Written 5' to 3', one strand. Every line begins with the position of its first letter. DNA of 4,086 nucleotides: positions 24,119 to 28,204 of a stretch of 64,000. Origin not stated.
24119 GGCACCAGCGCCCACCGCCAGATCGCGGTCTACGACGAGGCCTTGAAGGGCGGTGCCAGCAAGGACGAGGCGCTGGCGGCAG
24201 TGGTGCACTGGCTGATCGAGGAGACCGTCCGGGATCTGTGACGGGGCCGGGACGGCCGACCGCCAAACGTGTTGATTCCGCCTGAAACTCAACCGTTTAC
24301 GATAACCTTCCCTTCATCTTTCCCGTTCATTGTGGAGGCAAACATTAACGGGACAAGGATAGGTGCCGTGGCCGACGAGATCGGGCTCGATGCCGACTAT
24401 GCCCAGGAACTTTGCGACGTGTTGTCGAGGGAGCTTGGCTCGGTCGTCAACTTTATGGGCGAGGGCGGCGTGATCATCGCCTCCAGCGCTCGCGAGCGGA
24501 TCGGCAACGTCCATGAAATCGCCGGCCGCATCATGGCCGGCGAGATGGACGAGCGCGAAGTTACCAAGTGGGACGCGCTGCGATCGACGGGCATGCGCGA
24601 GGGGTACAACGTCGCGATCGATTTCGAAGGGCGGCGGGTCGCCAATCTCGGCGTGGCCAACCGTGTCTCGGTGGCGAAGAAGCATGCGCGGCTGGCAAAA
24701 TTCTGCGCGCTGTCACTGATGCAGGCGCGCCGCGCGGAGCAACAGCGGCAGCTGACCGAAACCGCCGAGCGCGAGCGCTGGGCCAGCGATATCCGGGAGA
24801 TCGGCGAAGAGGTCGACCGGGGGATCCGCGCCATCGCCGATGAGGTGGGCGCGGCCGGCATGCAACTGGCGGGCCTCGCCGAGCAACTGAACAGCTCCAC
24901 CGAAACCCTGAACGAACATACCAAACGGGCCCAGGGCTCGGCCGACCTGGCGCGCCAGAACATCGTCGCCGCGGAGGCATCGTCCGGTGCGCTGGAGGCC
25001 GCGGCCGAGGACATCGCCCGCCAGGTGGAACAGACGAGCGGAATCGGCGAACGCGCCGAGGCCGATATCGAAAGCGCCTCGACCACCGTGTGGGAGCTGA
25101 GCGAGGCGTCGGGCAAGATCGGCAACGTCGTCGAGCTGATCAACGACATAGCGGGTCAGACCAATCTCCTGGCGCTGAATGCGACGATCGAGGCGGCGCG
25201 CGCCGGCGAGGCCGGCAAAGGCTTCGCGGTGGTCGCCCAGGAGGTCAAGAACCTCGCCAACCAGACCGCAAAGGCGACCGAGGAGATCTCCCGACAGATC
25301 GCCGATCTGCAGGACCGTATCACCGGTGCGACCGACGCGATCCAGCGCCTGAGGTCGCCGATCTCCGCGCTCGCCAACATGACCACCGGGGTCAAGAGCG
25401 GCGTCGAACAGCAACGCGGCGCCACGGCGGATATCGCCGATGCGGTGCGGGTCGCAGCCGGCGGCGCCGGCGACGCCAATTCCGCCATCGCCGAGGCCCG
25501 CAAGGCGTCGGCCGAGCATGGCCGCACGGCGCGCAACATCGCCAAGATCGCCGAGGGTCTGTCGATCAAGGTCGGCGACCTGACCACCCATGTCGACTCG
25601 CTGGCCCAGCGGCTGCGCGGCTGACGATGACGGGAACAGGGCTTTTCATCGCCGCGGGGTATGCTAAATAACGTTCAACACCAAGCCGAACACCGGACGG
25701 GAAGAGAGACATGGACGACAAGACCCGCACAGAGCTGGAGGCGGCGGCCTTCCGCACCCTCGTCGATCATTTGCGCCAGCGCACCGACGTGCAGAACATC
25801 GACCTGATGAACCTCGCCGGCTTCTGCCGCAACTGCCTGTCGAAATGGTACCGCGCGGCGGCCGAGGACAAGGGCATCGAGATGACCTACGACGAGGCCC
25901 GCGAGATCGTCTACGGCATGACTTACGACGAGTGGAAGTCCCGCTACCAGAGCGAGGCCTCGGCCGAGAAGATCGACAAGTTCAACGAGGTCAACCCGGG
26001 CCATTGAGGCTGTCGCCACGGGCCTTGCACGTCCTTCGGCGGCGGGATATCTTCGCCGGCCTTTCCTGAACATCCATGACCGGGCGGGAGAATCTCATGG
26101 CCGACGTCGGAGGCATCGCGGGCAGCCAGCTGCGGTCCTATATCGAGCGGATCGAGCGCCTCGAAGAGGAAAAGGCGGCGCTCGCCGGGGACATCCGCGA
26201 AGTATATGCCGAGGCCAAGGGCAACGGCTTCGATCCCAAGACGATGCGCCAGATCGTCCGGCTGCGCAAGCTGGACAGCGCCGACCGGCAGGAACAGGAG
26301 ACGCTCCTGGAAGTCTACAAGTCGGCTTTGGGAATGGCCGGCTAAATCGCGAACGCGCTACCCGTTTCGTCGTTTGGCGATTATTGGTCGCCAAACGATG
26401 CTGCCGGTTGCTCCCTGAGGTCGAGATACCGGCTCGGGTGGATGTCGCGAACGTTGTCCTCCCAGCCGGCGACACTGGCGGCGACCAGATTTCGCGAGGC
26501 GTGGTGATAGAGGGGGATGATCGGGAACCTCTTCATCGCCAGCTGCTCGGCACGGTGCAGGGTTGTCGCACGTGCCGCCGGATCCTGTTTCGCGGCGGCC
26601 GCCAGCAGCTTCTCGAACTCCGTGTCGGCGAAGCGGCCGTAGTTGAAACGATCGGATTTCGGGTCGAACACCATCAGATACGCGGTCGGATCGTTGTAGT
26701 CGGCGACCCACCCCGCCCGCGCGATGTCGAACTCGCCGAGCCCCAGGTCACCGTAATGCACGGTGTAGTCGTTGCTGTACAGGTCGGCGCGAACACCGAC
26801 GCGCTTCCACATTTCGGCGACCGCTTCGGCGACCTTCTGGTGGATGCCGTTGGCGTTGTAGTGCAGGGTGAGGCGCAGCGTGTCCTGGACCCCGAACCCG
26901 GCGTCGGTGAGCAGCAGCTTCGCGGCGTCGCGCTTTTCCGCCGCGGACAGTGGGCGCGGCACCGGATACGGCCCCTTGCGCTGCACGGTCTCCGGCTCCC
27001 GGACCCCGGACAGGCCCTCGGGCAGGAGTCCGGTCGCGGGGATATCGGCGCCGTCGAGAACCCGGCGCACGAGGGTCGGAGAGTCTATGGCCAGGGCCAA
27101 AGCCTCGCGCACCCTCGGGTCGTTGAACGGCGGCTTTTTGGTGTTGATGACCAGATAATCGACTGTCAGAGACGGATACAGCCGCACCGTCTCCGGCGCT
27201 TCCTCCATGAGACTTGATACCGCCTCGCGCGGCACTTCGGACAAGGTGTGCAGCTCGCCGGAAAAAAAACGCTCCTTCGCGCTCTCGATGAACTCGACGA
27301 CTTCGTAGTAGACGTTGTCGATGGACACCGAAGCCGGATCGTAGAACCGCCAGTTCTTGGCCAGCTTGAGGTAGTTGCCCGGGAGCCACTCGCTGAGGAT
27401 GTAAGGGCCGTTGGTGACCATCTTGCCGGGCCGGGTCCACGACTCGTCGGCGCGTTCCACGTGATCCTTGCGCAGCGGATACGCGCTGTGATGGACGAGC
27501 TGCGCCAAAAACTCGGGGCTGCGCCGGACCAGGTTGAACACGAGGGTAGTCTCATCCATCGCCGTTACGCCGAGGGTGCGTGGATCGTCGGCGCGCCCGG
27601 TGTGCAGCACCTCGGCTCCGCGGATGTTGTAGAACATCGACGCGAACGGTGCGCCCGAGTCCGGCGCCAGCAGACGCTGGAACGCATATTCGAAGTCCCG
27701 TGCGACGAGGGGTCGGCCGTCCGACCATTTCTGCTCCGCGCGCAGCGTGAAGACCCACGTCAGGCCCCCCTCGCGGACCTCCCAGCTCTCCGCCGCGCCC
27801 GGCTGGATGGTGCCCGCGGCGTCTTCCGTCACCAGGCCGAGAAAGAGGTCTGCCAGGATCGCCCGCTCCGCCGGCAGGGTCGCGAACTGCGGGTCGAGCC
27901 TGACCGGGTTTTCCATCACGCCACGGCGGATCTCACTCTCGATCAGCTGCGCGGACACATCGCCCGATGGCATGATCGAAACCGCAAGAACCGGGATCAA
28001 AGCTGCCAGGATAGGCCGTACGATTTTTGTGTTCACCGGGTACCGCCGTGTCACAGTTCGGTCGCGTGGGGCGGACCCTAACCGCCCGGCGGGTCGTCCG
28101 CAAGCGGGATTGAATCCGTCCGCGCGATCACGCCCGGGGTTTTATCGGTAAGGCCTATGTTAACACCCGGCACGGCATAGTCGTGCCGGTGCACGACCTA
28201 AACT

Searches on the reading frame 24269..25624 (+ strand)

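Call 74: search_protein_families(library=pfam, proteins=[window:24269-25624:+], max_evalue=0.00001)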
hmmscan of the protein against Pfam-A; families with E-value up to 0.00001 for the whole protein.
window:24269-25624:+ (451 aa): 2 families
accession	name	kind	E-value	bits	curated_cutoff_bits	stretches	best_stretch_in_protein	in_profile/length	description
PF00015.26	MCPsignal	-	7.8e-31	107.7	34.6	1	253-415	4-166/172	Methyl-accepting chemotaxis protein (MCP) signalling domain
PF05651.19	Diacid_rec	-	2.1e-21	76.4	23.6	1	40-168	1-128/134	Putative sugar diacid recognition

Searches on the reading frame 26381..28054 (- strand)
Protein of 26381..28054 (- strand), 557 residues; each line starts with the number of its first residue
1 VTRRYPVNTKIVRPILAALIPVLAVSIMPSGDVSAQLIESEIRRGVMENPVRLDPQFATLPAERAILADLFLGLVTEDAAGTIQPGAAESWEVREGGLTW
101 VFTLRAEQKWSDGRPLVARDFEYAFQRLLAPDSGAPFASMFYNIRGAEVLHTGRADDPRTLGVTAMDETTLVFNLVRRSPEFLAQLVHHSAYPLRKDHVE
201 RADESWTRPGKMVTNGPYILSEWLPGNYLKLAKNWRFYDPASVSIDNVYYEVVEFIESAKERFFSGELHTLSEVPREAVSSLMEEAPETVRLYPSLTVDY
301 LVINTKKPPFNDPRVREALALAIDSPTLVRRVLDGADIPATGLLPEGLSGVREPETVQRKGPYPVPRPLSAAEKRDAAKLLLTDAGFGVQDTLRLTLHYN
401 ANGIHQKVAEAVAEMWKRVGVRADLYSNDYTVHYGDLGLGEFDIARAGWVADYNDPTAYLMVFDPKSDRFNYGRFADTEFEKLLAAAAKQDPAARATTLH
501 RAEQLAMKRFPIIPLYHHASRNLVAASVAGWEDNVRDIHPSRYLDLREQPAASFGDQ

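Call 74: search_protein_families(library=pfam, proteins=[window:26381-28054:-], max_evalue=0.00001)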
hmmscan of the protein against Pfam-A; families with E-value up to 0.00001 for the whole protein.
window:26381-28054:- (557 aa): 1 family
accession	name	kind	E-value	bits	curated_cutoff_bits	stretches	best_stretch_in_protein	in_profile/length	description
PF00496.27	SBP_bac_5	-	3.7e-77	260.4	32.4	1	82-467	1-364/368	Bacterial extracellular solute-binding proteins, family 5 Middle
